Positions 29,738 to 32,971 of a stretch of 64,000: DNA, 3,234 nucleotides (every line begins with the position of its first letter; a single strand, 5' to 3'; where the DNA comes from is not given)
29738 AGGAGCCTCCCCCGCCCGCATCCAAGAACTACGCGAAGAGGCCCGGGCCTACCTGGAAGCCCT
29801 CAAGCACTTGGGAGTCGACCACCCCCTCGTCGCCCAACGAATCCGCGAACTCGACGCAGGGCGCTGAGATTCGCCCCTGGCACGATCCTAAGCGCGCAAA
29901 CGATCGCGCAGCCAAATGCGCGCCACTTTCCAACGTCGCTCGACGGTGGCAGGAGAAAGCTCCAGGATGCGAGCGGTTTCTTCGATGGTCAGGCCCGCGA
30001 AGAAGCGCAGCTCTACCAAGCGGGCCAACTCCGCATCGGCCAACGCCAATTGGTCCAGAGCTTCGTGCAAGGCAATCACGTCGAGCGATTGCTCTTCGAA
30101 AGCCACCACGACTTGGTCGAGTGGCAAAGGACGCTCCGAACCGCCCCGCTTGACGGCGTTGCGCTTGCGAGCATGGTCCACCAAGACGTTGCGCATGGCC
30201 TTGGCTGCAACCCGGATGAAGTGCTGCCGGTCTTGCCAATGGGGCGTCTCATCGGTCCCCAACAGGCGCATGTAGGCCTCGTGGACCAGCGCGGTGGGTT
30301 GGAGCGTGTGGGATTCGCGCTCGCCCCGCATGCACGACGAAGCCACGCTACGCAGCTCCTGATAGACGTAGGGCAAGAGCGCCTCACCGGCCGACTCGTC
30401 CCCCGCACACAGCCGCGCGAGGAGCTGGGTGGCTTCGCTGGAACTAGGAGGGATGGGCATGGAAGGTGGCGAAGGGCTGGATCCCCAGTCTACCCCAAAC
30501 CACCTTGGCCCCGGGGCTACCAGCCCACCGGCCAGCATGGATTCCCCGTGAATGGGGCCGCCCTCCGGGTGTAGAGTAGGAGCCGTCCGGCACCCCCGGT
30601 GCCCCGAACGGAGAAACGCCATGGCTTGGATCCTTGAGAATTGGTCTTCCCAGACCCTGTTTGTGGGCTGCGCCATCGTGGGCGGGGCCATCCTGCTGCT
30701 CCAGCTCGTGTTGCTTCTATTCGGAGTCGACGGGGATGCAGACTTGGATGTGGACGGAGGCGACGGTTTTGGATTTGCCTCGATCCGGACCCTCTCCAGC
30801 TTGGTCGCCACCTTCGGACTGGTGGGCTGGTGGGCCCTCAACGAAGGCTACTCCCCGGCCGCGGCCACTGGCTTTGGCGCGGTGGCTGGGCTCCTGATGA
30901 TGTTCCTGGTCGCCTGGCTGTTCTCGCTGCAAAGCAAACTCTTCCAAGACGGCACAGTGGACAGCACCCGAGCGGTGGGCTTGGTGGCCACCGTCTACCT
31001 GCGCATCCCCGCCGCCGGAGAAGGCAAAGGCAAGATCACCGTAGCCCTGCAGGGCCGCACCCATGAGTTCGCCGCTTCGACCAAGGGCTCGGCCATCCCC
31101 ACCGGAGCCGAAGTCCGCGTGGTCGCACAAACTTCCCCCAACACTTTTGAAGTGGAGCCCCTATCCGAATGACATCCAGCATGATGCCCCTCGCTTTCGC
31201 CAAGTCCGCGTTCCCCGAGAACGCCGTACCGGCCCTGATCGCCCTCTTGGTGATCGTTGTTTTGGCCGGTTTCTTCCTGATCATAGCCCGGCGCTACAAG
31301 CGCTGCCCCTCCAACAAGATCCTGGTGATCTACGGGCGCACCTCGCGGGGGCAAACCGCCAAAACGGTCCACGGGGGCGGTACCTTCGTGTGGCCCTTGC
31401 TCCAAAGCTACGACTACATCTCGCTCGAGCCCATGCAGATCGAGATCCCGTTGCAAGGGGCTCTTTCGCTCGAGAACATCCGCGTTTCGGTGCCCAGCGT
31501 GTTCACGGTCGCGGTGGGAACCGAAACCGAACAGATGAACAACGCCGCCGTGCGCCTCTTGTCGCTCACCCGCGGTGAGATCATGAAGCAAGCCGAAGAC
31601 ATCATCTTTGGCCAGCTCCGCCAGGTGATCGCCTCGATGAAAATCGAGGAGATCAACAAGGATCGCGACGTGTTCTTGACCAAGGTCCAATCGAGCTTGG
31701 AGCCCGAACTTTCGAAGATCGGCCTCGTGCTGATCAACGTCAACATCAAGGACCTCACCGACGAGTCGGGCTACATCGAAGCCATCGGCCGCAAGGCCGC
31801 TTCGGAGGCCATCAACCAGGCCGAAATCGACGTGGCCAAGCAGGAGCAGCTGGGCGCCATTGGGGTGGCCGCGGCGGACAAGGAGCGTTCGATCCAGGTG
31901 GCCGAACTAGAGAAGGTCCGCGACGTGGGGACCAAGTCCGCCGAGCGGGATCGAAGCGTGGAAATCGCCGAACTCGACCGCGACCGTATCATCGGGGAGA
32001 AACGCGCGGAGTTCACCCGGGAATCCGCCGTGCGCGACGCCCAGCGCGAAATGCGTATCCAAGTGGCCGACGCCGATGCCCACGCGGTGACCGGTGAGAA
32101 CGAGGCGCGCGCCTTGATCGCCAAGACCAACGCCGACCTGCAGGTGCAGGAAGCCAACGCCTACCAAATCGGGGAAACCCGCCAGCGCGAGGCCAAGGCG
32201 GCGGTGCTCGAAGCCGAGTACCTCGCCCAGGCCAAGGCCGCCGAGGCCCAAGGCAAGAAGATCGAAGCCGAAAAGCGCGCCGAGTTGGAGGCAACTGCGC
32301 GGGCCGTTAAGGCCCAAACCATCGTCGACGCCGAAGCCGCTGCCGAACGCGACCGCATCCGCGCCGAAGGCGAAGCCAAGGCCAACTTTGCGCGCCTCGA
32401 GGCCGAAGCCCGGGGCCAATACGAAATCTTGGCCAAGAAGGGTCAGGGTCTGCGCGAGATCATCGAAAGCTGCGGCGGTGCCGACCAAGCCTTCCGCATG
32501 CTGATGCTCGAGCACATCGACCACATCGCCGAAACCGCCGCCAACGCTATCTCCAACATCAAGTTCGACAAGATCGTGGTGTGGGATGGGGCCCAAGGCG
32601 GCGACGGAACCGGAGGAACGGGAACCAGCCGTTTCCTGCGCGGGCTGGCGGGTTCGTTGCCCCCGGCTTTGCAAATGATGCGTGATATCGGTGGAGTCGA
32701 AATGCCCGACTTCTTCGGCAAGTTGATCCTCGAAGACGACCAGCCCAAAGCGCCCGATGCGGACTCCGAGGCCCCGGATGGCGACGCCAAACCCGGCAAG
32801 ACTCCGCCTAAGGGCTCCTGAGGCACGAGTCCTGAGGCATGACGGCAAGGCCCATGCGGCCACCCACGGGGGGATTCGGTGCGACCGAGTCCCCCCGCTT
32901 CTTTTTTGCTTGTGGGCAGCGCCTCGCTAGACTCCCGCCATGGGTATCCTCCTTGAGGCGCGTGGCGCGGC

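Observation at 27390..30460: ECF sigma factor convergent with the active kinase and lacking any adjacent anti-sigma factor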

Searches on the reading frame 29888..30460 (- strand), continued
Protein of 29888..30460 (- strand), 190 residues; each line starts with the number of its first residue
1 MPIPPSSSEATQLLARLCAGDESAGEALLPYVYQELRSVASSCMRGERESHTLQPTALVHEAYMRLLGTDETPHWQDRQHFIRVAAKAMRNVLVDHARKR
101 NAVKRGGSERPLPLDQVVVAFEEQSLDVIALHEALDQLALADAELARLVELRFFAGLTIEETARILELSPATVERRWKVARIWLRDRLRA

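Call 16: find_encoding_contigs(protein=P0005, flank=10000, max_places=3)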
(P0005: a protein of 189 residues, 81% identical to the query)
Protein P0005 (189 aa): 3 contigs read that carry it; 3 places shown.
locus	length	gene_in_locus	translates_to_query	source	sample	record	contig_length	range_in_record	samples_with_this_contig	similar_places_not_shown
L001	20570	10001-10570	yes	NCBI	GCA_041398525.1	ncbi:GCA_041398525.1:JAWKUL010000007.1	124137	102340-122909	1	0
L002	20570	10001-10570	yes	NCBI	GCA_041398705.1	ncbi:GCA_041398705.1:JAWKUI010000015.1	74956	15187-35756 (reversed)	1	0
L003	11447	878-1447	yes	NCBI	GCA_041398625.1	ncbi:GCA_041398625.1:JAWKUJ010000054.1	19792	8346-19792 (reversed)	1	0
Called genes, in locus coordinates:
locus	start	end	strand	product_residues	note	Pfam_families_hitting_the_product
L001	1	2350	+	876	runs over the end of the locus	PF13229:Beta_helix (weak)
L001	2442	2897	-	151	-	PF16155:PnbB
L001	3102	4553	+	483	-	-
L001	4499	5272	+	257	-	-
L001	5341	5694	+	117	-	PF14489:QueF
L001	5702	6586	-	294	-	PF00950:ABC-3, PF01032:FecCD (weak)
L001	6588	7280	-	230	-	PF00005:ABC_tran, PF13304:AAA_21 (faint)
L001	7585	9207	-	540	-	PF01145:Band_7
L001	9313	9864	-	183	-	-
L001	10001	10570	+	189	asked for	PF07638:Sigma70_ECF, PF08281:Sigma70_r4_2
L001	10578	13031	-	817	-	PF00069:Pkinase, PF01636:APH (faint), PF07714:PK_Tyr_Ser-Thr, PF03109:ABC1 (weak)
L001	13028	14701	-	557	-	-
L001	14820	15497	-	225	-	PF00069:Pkinase, PF07714:PK_Tyr_Ser-Thr (weak)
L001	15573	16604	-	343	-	PF00756:Esterase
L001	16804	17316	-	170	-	PF00962:A_deaminase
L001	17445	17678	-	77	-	PF00962:A_deaminase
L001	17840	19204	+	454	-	PF00749:tRNA-synt_1c, PF19269:Anticodon_2 (weak)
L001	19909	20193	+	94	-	-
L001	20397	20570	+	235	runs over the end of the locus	PF00149:Metallophos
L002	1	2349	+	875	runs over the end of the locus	PF13229:Beta_helix (weak)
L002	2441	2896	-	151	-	PF16155:PnbB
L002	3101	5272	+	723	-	-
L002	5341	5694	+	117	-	PF14489:QueF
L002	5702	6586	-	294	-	PF00950:ABC-3, PF01032:FecCD (weak)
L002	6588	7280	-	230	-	PF00005:ABC_tran, PF13304:AAA_21 (faint)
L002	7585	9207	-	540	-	PF01145:Band_7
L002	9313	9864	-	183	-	-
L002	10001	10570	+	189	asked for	PF07638:Sigma70_ECF, PF08281:Sigma70_r4_2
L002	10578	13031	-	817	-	PF00069:Pkinase, PF01636:APH (faint), PF07714:PK_Tyr_Ser-Thr, PF03109:ABC1 (weak)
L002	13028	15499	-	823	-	PF00069:Pkinase, PF07714:PK_Tyr_Ser-Thr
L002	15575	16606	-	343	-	PF00756:Esterase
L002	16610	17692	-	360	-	PF00962:A_deaminase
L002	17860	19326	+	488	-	PF00749:tRNA-synt_1c, PF19269:Anticodon_2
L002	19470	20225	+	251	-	-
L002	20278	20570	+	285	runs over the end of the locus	PF00149:Metallophos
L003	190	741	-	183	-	-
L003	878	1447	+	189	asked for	PF07638:Sigma70_ECF, PF08281:Sigma70_r4_2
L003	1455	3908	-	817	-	PF00069:Pkinase, PF01636:APH (faint), PF07714:PK_Tyr_Ser-Thr, PF03109:ABC1 (weak)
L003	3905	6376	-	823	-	PF00069:Pkinase, PF07714:PK_Tyr_Ser-Thr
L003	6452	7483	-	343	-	PF00756:Esterase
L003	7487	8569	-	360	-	PF00962:A_deaminase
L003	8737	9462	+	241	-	PF00749:tRNA-synt_1c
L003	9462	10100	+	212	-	PF00749:tRNA-synt_1c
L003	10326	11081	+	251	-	-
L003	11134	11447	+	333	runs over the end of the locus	PF00149:Metallophos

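Call 17: find_encoding_contigs(protein=P0001, flank=10000, max_places=3)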
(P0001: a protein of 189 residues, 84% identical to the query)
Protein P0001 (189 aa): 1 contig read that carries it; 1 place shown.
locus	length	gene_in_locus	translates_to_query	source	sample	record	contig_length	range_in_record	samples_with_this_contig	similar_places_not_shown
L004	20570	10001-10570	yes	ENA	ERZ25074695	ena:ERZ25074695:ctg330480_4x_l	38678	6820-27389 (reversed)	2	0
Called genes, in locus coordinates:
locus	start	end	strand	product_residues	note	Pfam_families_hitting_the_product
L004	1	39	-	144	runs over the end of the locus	PF14464:Prok-JAB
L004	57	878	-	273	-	-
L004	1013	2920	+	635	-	PF04107:GCS2, PF00571:CBS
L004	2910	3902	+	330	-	PF24827:AstE_AspA_cat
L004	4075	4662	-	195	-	PF16155:PnbB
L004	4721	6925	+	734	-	-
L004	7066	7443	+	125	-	PF14489:QueF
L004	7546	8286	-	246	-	-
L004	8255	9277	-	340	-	PF01145:Band_7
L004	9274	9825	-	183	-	-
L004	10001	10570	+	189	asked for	PF07638:Sigma70_ECF, PF08281:Sigma70_r4_2 (weak)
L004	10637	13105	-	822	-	PF00069:Pkinase, PF06293:Kdo, PF07714:PK_Tyr_Ser-Thr, PF03109:ABC1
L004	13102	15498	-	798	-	PF00069:Pkinase, PF07714:PK_Tyr_Ser-Thr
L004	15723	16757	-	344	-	PF00756:Esterase, PF00326:Peptidase_S9 (faint)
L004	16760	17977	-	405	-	PF00962:A_deaminase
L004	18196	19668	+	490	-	PF00749:tRNA-synt_1c, PF19269:Anticodon_2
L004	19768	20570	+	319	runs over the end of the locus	-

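Call 25: find_related_loci(query=A1, collection=genome_contigs, flank=10000)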
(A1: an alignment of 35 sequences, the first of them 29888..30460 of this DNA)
Query A1 (190 aa) in genome_contigs; peptide patterns used: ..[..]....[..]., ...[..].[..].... (x = any residue, [..] = any of these).
600 stretches matched a pattern (row limit reached: there are more); 600 encode a relative of the query (tblastn E <= 1e-3); the best 80 are kept; 80 distinct loci.
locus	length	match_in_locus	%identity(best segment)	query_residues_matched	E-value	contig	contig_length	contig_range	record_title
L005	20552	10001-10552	49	3-187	9e-56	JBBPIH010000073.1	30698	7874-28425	MAG: Acidobacteriota bacterium isolate BPF2-12-14_bin_2 NODE_76_length_30698_cov_31.132363, whole genome shotgun sequenc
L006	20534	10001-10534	52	5-184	2e-55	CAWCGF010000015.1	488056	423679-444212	MAG: uncultured Acidobacteriota bacterium isolate MFD01275.bin.1.183 genome assembly, contig: contig_2657, whole genome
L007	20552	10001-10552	54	5-188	3e-55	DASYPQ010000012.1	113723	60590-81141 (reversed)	MAG TPA_asm: Planctomycetota bacterium isolate SMAG_U4461 k141_3436311, whole genome shotgun sequence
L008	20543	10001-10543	50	3-184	7e-55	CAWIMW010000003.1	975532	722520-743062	MAG: uncultured Acidobacteriota bacterium isolate MFD05442.bin.1.249 genome assembly, contig: contig_3189, whole genome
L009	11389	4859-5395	52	5-184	8e-55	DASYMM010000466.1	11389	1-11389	MAG TPA_asm: Pyrinomonadaceae bacterium isolate SMAG_U4375 k141_588563, whole genome shotgun sequence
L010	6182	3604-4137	55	6-184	7e-55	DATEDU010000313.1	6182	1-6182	MAG TPA_asm: Pyrinomonadaceae bacterium isolate SMAG_U8715 k141_833536, whole genome shotgun sequence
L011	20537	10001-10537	51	5-184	2e-54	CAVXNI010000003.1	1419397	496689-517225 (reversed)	MAG: uncultured Acidobacteriota bacterium isolate MFD01716.bin.2.147 genome assembly, contig: contig_44358, whole genome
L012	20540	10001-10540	49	4-184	6e-54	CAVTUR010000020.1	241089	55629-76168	MAG: Blastocatellia bacterium isolate MFD04944.bin.3.75 genome assembly, contig: contig_54426, whole genome shotgun sequ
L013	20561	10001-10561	48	3-190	5e-54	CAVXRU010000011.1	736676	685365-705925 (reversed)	MAG: uncultured Acidobacteriaceae bacterium isolate MFD00731.bin.3.75 genome assembly, contig: contig_2253, whole genome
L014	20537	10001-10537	52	11-190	6e-54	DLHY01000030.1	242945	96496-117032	MAG TPA_asm: Chloracidobacterium sp. UBA7656 UBA7656_contig_635, whole genome shotgun sequence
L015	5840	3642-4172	51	7-184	2e-53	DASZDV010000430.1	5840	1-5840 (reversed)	MAG TPA_asm: Pyrinomonadaceae bacterium isolate SMAG_U6477 k141_171236, whole genome shotgun sequence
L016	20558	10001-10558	53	1-188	1e-53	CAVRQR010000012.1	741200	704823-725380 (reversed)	MAG: uncultured Acidobacteriota bacterium isolate MFD04850.bin.2.84 genome assembly, contig: contig_40403, whole genome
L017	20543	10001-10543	50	7-189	9e-54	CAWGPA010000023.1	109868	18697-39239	MAG: uncultured Acidobacteriaceae bacterium isolate MFD04540.bin.1.73 genome assembly, contig: contig_27869, whole genom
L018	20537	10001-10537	53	9-188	1e-53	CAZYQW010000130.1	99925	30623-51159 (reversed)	MAG TPA_asm: uncultured Phycisphaeraceae bacterium isolate binchicken_co31_357 genome assembly, contig: k141_5427963, wh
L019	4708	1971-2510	50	4-184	1e-53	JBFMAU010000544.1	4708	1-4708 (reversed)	MAG: Acidobacteriota bacterium isolate MAG146 MAG146_544, whole genome shotgun sequence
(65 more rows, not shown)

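Call 51: search_solved_structures(query=A1, max_evalue=0.01, show_alignments=4)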
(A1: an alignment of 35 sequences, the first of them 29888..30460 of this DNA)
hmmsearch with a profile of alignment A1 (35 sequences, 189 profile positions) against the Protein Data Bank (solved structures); distinct sequences matched with E-value up to 0.01: 7.
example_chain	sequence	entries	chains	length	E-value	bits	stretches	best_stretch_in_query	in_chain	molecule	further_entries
6dxo_A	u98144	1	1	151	1.1e-05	28.7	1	127-173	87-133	RNA polymerase ECF-subfamily sigma factor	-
1l0o_C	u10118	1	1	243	0.00011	25.4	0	110-173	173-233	sigma factor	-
8z6g_B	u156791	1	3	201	0.0015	21.7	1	3-186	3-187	RNA polymerase sigma factor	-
6in7_B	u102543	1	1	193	0.0018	21.5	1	5-186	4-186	RNA polymerase sigma-H factor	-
9isn_F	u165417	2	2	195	0.0026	20.9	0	133-175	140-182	ECF sigma factor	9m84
6dv9_F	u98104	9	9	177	0.0036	20.5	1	17-186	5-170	ECF RNA polymerase sigma factor SigL | RNA polymerase sigma factor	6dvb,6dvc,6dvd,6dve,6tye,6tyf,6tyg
4nqw_A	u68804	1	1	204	0.0036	20.5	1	92-186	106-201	ECF RNA polymerase sigma factor SigK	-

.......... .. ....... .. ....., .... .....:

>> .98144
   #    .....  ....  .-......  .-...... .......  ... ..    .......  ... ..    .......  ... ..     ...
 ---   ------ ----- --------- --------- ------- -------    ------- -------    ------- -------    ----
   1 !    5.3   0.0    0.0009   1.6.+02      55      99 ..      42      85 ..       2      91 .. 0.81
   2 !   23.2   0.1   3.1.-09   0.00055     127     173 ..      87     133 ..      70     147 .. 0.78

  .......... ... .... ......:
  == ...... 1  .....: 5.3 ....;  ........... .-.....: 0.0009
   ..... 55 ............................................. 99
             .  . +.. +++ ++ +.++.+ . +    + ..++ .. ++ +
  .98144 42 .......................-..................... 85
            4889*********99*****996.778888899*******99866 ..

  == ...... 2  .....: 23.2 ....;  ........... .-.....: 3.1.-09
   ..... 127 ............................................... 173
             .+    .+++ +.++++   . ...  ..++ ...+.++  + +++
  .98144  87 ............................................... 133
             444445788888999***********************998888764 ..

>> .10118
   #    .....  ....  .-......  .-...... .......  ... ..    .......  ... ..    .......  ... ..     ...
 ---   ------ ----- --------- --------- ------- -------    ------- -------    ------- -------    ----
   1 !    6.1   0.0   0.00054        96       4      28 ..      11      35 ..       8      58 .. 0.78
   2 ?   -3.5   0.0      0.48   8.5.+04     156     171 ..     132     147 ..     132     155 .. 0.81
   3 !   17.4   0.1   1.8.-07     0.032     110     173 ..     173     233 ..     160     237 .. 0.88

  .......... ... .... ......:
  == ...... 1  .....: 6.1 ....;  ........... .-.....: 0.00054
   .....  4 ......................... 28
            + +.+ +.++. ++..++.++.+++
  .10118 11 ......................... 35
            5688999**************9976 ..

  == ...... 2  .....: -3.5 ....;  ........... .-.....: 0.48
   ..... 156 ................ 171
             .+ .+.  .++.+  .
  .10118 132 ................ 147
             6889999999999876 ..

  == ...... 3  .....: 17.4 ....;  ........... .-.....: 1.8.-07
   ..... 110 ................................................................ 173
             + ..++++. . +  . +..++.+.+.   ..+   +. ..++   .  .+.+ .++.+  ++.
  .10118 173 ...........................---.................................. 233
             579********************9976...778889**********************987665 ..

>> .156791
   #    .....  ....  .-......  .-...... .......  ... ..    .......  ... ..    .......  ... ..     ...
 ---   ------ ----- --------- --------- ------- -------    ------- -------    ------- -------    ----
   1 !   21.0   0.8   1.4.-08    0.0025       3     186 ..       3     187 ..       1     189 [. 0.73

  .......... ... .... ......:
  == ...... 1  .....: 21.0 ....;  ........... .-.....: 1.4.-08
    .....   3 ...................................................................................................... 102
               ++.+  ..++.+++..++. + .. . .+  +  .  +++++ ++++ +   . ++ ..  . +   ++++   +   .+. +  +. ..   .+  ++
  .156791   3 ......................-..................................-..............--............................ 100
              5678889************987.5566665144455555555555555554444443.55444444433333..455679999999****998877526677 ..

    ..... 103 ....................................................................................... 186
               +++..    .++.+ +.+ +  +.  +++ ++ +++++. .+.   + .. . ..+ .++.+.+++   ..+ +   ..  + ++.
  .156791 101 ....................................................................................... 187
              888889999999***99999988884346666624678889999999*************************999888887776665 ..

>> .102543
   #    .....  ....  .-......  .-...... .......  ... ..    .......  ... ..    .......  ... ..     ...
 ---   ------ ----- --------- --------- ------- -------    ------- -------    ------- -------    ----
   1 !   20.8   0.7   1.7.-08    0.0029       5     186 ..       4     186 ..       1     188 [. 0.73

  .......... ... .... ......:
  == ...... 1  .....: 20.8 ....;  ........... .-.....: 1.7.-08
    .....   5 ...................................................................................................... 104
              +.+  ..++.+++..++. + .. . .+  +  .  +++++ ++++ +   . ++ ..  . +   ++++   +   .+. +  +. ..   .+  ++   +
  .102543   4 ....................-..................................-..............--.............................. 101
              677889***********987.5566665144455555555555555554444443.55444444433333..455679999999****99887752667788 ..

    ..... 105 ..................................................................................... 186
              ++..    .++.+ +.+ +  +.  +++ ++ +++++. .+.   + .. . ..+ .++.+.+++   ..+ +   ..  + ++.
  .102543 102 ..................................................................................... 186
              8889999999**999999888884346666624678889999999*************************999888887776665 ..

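Call 75: search_protein_families(library=pfam, proteins=[L002:19470-20225:+], max_evalue=0.1)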
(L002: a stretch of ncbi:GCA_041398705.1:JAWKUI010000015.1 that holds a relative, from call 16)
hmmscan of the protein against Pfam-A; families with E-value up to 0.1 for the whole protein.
L002:19470-20225:+ (251 aa): 1 family
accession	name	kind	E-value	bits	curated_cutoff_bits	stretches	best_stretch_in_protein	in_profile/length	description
PF13490.11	zf-HC2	-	0.058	13.9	22.2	0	6-40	1-35/35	Putative zinc-finger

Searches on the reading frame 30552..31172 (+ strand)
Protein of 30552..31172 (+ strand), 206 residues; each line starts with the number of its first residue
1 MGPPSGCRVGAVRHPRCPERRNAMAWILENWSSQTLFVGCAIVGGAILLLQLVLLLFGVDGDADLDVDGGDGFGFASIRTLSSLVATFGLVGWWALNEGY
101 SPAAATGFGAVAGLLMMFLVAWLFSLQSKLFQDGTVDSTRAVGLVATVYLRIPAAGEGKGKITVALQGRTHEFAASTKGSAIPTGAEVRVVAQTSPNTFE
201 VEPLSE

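Call 3: search_protein_families(library=pfam, proteins=[window:30552-31172:+], max_evalue=0.01)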
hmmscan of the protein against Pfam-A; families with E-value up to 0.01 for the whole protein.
window:30552-31172:+ (206 aa): 0 families

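Call 4: search_protein_families(library=ncbifam, proteins=[window:30552-31172:+], max_evalue=0.01)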
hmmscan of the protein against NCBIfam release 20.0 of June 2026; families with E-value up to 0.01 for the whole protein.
window:30552-31172:+ (206 aa): 0 families

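Call 40: search_protein_families(library=pfam, proteins=[window:30612-31169:+], max_evalue=1)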
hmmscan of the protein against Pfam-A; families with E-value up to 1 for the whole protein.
window:30612-31169:+ (186 aa): 2 families
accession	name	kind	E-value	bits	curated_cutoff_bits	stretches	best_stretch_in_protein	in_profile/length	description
PF23972.1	DUF7298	-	0.062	13.5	27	1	113-182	107-160/167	Domain of unknown function (DUF7298)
PF01957.25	NfeD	-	0.18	12.5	29.1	1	122-172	5-47/57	NfeD-like C-terminal, partner-binding domain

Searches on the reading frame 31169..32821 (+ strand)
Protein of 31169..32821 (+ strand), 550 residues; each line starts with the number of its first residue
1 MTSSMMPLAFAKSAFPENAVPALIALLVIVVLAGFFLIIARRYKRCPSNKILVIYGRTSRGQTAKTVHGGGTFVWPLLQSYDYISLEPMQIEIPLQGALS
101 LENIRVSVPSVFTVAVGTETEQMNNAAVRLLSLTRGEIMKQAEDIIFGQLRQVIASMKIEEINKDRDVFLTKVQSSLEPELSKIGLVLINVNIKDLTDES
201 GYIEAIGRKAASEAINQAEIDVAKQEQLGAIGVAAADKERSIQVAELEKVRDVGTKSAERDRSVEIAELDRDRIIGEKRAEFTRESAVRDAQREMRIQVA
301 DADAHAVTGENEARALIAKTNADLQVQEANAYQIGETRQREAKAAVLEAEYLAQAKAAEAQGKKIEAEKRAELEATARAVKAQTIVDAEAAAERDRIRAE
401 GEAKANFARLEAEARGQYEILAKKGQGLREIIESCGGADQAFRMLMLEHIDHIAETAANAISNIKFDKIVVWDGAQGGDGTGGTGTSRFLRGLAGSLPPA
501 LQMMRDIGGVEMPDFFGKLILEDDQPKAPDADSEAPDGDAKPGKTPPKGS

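Call 3: search_protein_families(library=pfam, proteins=[window:31169-32821:+], max_evalue=0.01)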
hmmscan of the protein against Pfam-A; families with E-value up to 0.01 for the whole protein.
window:31169-32821:+ (550 aa): 2 families
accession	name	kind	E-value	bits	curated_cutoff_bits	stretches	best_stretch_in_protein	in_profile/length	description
PF01145.31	Band_7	-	4.1e-29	102.3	23.6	1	47-226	4-175/176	SPFH domain / Band 7 family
PF15975.10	Flot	-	0.0014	19.2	27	1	391-483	1-86/124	Flotillin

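Call 4: search_protein_families(library=ncbifam, proteins=[window:31169-32821:+], max_evalue=0.01)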
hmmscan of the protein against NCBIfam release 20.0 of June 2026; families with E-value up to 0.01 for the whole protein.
window:31169-32821:+ (550 aa): 1 family
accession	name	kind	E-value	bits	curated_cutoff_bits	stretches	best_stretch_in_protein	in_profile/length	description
NF058507.1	FlotScfldFlot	equivalog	3.6e-42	145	700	1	25-515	3-471/477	flotillin lipid rafts scaffold protein FloT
